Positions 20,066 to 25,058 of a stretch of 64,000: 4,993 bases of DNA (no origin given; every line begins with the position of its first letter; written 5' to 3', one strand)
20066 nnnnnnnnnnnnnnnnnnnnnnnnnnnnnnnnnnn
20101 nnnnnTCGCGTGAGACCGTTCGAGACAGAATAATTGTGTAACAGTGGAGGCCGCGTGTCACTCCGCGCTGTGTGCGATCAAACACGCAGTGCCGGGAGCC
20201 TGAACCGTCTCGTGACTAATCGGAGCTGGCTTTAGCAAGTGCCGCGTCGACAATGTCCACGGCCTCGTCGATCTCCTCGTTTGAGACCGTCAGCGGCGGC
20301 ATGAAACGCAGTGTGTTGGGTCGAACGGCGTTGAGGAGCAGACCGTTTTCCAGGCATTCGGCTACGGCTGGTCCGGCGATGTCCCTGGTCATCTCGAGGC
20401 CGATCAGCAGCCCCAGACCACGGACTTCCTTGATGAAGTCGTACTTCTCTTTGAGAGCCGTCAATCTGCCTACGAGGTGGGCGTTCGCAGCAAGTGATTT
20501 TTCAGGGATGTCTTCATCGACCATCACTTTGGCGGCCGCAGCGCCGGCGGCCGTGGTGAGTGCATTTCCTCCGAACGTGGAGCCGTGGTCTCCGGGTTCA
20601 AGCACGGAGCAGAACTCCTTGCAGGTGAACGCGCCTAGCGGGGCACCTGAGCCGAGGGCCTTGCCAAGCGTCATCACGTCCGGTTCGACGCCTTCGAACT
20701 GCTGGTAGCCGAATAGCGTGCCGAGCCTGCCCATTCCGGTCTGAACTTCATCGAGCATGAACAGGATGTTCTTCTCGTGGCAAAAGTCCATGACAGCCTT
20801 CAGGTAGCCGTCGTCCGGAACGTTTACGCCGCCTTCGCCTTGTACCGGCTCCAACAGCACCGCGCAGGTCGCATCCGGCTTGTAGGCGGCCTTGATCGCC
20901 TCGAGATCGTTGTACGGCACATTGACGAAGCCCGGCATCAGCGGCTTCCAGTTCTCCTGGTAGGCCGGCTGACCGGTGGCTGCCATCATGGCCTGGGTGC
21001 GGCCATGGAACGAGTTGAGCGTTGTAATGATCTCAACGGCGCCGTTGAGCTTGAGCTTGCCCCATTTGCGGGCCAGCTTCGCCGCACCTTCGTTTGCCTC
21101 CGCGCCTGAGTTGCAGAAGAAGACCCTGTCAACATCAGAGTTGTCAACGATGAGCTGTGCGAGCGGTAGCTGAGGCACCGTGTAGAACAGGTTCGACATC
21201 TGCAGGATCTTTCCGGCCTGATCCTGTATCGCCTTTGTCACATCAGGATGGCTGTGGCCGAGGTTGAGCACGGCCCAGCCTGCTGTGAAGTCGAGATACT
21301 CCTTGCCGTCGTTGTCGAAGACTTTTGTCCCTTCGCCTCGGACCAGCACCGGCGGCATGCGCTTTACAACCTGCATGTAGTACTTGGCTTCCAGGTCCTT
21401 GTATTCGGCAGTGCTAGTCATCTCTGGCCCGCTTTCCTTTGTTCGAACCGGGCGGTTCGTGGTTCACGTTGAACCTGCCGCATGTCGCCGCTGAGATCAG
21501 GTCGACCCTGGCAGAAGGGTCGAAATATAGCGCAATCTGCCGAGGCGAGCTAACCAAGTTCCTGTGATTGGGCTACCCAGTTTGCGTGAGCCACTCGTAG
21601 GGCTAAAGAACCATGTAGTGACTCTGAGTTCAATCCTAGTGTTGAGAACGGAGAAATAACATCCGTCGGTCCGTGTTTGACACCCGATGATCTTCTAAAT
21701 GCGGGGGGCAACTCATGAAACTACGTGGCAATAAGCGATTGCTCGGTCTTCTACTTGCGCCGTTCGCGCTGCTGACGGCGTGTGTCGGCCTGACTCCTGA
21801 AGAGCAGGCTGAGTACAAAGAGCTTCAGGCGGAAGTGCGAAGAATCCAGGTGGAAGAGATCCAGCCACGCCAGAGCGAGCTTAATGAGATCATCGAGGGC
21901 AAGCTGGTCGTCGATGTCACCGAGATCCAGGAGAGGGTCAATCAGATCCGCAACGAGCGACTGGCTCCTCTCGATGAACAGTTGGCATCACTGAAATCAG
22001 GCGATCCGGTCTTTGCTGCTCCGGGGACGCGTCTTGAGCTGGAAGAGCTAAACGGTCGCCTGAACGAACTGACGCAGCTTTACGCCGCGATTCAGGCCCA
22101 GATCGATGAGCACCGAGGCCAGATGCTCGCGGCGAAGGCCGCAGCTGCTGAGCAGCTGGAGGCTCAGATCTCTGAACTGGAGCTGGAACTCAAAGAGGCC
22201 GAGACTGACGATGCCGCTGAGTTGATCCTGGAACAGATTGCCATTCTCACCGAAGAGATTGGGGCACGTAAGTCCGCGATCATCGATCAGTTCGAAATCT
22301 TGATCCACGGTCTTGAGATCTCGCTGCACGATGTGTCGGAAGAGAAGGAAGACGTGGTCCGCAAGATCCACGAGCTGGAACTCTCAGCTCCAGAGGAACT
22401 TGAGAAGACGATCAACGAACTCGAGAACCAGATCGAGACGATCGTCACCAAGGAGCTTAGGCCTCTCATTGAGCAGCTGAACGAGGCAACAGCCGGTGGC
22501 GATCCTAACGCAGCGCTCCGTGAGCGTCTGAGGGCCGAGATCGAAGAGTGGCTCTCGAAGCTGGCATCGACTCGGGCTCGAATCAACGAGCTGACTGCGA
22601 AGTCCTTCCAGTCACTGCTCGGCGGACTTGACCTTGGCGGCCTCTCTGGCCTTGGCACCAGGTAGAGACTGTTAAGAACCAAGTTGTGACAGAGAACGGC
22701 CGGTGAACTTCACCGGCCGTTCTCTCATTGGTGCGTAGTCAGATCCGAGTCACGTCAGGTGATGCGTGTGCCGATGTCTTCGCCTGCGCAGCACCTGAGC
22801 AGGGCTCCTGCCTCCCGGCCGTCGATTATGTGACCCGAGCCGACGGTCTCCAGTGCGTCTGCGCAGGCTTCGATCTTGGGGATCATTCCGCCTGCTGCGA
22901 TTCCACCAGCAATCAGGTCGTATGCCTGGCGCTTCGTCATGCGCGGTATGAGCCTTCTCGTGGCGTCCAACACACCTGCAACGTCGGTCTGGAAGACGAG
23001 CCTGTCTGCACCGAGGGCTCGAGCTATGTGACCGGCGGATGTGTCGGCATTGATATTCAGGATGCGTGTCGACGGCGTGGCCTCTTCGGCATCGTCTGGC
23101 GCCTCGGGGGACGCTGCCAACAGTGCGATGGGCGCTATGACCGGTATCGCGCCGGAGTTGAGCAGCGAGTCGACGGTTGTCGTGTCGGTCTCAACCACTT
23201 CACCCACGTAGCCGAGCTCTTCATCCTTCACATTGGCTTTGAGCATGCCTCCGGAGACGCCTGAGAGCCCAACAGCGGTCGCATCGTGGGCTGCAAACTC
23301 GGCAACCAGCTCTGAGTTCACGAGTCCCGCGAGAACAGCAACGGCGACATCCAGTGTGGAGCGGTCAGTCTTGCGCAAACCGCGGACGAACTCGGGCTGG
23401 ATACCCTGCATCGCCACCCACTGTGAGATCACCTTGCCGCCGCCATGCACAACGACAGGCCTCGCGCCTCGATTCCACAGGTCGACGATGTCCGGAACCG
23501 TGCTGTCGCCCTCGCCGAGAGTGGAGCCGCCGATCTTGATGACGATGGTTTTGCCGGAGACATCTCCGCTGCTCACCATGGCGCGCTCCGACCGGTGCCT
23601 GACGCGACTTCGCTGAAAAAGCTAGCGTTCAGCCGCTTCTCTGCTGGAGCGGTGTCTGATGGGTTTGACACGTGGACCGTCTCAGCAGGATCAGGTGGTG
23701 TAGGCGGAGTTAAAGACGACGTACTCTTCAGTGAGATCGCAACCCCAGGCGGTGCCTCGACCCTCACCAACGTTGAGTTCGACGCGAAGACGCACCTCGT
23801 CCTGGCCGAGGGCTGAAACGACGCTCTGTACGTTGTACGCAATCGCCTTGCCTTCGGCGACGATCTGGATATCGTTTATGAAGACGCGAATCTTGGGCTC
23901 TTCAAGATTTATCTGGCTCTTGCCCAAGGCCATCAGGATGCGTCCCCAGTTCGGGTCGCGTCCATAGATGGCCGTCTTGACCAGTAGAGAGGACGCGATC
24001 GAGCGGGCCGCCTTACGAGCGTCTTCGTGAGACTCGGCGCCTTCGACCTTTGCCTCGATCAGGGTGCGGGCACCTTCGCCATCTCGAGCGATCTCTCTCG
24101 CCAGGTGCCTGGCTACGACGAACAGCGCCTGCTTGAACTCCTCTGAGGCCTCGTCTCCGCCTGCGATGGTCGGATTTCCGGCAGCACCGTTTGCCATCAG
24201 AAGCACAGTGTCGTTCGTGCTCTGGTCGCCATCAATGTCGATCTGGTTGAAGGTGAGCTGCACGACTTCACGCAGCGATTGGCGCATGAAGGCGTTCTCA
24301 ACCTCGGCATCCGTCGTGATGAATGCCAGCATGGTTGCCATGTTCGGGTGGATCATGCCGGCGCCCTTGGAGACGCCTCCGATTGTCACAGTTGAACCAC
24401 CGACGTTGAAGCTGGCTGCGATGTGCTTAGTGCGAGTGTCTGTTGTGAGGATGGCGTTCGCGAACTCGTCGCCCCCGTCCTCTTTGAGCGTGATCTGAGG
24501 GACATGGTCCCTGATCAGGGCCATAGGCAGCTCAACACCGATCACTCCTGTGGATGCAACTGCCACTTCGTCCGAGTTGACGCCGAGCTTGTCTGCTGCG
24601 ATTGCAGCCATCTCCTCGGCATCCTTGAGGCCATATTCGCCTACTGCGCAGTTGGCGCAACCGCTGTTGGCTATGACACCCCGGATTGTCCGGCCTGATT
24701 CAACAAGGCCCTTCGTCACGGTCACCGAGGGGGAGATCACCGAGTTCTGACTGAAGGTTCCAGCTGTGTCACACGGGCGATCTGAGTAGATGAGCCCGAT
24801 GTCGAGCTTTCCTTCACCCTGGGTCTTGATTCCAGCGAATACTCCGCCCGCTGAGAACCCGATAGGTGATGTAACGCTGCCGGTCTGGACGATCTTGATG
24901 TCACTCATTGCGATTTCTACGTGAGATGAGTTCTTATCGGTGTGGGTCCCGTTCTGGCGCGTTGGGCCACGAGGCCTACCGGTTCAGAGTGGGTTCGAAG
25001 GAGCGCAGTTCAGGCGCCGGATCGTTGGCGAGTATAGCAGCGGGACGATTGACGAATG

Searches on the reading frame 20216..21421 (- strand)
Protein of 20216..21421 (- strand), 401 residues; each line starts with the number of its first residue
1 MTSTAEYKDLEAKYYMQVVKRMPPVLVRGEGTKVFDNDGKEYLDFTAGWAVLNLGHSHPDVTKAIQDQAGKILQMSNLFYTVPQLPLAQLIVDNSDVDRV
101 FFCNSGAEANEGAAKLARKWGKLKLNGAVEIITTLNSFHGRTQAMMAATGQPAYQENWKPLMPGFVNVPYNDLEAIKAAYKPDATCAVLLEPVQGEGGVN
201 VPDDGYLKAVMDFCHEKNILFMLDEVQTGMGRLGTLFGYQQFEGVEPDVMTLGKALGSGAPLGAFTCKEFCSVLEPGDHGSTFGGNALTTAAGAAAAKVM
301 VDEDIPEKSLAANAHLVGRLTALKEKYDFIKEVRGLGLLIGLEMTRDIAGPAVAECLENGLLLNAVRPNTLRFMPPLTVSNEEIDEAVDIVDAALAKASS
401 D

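Call 33: search_protein_families(library=pfam, proteins=[window:20216-21421:-], max_evalue=0.0001)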
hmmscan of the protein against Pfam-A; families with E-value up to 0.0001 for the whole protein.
window:20216-21421:- (401 aa): 1 family
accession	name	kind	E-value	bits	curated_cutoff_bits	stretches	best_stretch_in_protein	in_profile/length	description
PF00202.27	Aminotran_3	-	7.9e-114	380.9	30.5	1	19-395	6-403/403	Aminotransferase class-III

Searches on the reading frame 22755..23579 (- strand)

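Call 33: search_protein_families(library=pfam, proteins=[window:22755-23579:-], max_evalue=0.0001)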
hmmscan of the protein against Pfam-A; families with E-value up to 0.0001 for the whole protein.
window:22755-23579:- (274 aa): 1 family
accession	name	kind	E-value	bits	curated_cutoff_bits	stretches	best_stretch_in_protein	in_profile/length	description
PF00696.33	AA_kinase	-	4.1e-44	151.5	24.9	1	10-245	1-225/234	Amino acid kinase family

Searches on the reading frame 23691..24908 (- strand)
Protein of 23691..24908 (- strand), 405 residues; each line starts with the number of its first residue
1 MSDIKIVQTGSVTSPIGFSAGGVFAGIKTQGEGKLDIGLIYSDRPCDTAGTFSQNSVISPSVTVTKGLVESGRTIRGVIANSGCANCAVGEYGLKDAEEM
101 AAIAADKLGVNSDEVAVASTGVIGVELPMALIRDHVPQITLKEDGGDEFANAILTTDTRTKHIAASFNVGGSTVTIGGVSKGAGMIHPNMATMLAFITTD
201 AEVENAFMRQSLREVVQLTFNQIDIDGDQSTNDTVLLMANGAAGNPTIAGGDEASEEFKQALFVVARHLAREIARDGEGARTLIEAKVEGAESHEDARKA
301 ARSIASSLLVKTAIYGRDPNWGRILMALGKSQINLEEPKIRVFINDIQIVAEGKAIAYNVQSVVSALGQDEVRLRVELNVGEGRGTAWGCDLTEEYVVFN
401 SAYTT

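Call 33: search_protein_families(library=pfam, proteins=[window:23691-24908:-], max_evalue=0.0001)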
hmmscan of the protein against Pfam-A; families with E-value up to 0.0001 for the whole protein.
window:23691-24908:- (405 aa): 1 family
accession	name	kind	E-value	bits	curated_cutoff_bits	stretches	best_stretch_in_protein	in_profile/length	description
PF01960.23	ArgJ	-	2.3e-140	468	32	1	20-405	2-377/377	ArgJ family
